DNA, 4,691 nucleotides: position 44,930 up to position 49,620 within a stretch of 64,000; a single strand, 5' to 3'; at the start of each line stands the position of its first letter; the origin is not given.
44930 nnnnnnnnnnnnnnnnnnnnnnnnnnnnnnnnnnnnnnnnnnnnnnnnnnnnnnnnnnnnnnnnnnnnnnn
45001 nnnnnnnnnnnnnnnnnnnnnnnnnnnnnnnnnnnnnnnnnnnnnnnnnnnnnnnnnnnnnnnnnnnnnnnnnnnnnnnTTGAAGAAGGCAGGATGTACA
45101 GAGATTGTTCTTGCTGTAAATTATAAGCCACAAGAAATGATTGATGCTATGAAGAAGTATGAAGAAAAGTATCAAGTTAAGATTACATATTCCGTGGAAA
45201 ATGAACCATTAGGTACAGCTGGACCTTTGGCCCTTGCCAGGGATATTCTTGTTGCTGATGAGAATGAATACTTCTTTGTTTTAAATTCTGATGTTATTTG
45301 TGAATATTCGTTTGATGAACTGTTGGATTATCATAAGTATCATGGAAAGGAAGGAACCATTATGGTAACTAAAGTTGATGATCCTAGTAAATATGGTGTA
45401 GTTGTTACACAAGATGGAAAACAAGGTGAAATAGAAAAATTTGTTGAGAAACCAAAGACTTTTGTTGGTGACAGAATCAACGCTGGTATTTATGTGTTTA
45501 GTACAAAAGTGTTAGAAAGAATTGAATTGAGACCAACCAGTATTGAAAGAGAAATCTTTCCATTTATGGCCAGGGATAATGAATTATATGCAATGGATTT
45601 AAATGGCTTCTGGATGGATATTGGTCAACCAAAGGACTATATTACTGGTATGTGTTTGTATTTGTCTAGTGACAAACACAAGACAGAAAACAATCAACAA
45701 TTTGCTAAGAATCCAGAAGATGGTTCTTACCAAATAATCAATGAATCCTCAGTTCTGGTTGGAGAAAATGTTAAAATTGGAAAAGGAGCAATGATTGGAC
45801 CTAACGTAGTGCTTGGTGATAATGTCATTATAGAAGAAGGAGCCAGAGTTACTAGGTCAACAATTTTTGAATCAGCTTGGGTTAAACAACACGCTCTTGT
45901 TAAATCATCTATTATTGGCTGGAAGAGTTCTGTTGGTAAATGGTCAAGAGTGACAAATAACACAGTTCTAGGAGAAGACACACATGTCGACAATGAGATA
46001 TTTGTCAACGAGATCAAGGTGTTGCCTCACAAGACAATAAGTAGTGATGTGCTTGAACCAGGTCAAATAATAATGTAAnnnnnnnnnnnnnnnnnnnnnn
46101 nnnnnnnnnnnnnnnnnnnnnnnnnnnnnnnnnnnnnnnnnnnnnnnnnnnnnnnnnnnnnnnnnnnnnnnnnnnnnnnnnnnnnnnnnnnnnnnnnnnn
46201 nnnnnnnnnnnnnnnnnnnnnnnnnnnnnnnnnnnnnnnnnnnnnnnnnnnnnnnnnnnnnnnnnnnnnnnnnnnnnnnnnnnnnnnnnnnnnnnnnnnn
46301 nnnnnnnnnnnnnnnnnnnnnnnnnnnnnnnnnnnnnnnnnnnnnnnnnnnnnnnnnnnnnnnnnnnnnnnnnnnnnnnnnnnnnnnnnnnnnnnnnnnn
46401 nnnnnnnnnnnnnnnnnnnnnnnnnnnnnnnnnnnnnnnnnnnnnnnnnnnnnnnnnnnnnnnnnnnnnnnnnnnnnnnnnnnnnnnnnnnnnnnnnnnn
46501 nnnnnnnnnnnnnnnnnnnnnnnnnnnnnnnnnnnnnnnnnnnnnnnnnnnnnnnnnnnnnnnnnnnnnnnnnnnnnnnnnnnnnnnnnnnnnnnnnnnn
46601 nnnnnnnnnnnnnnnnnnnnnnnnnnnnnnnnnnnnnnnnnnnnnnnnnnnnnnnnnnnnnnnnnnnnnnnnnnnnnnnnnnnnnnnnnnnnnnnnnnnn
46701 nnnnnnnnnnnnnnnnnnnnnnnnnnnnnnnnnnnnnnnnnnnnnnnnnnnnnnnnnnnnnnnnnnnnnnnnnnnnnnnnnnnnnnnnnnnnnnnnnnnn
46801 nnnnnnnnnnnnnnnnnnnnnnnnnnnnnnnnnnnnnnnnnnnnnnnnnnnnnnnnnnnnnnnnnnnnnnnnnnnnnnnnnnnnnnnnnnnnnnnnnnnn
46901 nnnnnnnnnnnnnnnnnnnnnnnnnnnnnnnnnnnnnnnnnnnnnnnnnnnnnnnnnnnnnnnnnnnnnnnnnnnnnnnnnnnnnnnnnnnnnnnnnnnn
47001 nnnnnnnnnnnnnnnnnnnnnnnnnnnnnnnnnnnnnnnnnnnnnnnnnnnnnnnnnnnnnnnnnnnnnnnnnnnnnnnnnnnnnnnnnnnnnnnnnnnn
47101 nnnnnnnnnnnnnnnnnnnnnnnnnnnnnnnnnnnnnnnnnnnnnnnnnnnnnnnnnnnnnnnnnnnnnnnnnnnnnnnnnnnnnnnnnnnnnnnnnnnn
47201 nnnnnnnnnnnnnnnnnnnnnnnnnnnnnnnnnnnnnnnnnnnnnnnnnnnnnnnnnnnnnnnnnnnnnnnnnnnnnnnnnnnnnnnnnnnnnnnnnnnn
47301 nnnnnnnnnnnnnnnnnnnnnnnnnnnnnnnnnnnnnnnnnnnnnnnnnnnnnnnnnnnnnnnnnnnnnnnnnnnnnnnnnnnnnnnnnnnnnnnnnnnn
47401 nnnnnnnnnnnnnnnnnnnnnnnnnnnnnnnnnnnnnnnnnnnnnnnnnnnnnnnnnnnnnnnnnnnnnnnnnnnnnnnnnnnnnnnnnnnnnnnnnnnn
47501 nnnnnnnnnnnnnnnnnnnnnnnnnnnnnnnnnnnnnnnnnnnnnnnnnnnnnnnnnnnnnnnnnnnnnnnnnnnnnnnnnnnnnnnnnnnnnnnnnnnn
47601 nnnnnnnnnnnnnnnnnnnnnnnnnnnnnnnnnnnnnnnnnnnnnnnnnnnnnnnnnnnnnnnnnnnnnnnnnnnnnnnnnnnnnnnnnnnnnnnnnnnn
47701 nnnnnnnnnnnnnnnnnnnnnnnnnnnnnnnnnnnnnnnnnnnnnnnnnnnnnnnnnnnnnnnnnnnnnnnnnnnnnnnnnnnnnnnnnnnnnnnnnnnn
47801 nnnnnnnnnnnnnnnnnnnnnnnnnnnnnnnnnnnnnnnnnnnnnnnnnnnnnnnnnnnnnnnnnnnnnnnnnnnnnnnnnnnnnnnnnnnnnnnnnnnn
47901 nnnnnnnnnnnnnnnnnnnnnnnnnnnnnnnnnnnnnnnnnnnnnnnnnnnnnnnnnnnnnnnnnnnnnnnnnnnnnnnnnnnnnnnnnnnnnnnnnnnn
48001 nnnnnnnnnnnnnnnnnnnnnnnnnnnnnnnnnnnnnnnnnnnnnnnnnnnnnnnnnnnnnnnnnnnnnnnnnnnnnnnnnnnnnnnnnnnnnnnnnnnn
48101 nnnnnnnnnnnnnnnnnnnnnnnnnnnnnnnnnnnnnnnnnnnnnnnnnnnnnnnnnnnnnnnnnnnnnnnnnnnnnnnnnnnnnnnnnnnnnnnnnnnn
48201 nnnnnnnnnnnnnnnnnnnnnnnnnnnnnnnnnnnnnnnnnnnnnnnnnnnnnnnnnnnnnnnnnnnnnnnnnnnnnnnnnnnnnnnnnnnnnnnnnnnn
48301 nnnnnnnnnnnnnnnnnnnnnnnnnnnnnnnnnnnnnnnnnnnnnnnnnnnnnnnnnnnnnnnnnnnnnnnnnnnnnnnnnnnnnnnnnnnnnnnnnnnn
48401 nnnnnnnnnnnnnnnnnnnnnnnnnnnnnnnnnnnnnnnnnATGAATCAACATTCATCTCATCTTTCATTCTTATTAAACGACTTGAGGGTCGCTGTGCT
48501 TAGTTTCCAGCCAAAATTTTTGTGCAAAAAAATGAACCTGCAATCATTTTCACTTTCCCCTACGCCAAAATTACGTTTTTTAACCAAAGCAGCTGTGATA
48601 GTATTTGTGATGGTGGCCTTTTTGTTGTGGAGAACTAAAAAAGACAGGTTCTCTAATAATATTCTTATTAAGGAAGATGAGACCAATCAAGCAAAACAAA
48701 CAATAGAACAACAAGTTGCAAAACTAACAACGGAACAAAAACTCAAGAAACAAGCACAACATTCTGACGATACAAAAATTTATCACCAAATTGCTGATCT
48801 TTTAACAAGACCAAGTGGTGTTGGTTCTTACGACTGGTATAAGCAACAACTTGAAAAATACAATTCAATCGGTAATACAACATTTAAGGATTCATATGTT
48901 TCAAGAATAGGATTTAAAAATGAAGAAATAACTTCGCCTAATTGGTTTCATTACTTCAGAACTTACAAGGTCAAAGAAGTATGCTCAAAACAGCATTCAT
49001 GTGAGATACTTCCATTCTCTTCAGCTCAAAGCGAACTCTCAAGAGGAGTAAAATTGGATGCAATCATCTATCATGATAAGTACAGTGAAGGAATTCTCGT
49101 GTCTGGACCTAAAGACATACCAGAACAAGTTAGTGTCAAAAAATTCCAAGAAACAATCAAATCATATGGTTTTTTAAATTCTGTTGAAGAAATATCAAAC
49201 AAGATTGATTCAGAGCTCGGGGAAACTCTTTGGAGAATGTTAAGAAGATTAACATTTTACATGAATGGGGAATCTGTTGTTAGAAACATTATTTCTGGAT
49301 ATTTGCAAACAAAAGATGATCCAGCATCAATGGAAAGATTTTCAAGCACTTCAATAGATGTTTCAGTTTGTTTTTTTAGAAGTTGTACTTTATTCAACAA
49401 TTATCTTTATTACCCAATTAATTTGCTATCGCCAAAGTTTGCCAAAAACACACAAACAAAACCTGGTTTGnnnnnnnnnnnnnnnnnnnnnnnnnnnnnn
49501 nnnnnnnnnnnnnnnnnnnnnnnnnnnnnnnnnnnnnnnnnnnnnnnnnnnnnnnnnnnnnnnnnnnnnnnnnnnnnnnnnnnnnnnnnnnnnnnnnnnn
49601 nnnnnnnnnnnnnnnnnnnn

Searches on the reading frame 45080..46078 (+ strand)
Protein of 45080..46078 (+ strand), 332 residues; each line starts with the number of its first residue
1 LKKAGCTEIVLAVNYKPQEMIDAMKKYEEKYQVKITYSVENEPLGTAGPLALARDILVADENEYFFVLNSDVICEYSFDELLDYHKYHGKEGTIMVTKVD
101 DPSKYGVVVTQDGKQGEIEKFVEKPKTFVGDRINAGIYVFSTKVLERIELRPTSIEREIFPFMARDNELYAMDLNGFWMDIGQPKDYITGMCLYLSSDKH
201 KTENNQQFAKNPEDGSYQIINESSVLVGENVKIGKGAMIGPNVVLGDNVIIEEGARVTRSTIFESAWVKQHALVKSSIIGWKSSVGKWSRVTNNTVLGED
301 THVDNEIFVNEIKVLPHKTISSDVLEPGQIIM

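Call 47: search_protein_families(library=ncbifam, proteins=[window:45080-46078:+], max_evalue=0.00001)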
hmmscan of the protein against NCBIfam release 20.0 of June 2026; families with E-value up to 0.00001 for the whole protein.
window:45080-46078:+ (332 aa): 31 families (the best 25 are shown)
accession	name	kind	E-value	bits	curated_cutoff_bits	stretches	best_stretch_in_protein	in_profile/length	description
NF052502.1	man1P_GTase_Rv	exception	7.7e-50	169.7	440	1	2-321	42-343/352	mannose-1-phosphate guanylyltransferase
TIGR03992.1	Arch_glmU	subfamily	1.1e-36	126.6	292.1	1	2-293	42-335/393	bifunctional sugar-1-phosphate nucleotidylyltransferase/acetyltransferase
TIGR01208.1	rmlA_long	equivalog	1.8e-34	119.2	320.25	1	2-299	41-347/353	glucose-1-phosphate thymidylyltransferase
TIGR01173.1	glmU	equivalog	3.3e-24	85.6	366.85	2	7-148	44-180/452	bifunctional UDP-N-acetylglucosamine diphosphorylase/glucosamine-1-phosphate N-acetyltransferase GlmU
NF003670.0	PRK05293.1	equivalog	4.1e-24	85.2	470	1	56-295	112-362/382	glucose-1-phosphate adenylyltransferase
NF041173.1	Sug_nt_acttase_Thmprot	equivalog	1.6e-23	83.3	600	1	17-303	55-327/405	bifunctional sugar-1-phosphate nucleotidylyltransferase/acetyltransferase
NF010934.1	PRK14354.1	equivalog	1.5e-21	76.4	450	2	26-146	55-178/447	bifunctional UDP-N-acetylglucosamine diphosphorylase/glucosamine-1-phosphate N-acetyltransferase GlmU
TIGR02091.1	glgC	equivalog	3e-20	72.6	424.9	1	45-303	96-356/364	glucose-1-phosphate adenylyltransferase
NF041313.1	UDPGP_AglF_Halo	equivalog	1.1e-17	64.3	400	1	3-186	43-226/234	UTP--glucose-1-phosphate uridylyltransferase AglF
NF049965.1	GlMnHpPGnyltfHddC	equivalog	1.7e-17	63.8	300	1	1-188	41-215/221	D-glycero-D-manno-heptose 1-phosphate guanosyltransferase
NF010937.0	PRK14357.1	equivalog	3.9e-17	62.3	658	1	35-309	64-339/448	bifunctional UDP-N-acetylglucosamine diphosphorylase/glucosamine-1-phosphate N-acetyltransferase GlmU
NF010932.0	PRK14352.1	equivalog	9.3e-17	60.8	611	1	6-147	49-190/488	bifunctional UDP-N-acetylglucosamine diphosphorylase/glucosamine-1-phosphate N-acetyltransferase GlmU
NF010935.0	PRK14355.1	equivalog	2.4e-16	59.4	718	1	2-146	42-184/459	bifunctional UDP-N-acetylglucosamine diphosphorylase/glucosamine-1-phosphate N-acetyltransferase GlmU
NF010940.0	PRK14360.1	equivalog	1.3e-15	56.9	602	1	11-310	49-347/452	bifunctional UDP-N-acetylglucosamine diphosphorylase/glucosamine-1-phosphate N-acetyltransferase GlmU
TIGR02623.1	G1P_cyt_trans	equivalog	2.1e-15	56.9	300.25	1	25-185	87-236/255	glucose-1-phosphate cytidylyltransferase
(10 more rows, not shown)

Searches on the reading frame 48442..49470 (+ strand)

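Call 6: search_protein_families(library=pfam, proteins=[window:48442-49470:+], max_evalue=10)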
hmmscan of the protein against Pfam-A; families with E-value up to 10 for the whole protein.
window:48442-49470:+ (343 aa): 2 families
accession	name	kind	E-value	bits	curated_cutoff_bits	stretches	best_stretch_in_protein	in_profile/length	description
PF10883.13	DUF2681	-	0.022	15.5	28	1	47-116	7-80/90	Protein of unknown function (DUF2681)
PF24988.1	NEW1_HB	-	0.091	13.3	27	1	82-134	6-55/87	NEW1 helical bundle domain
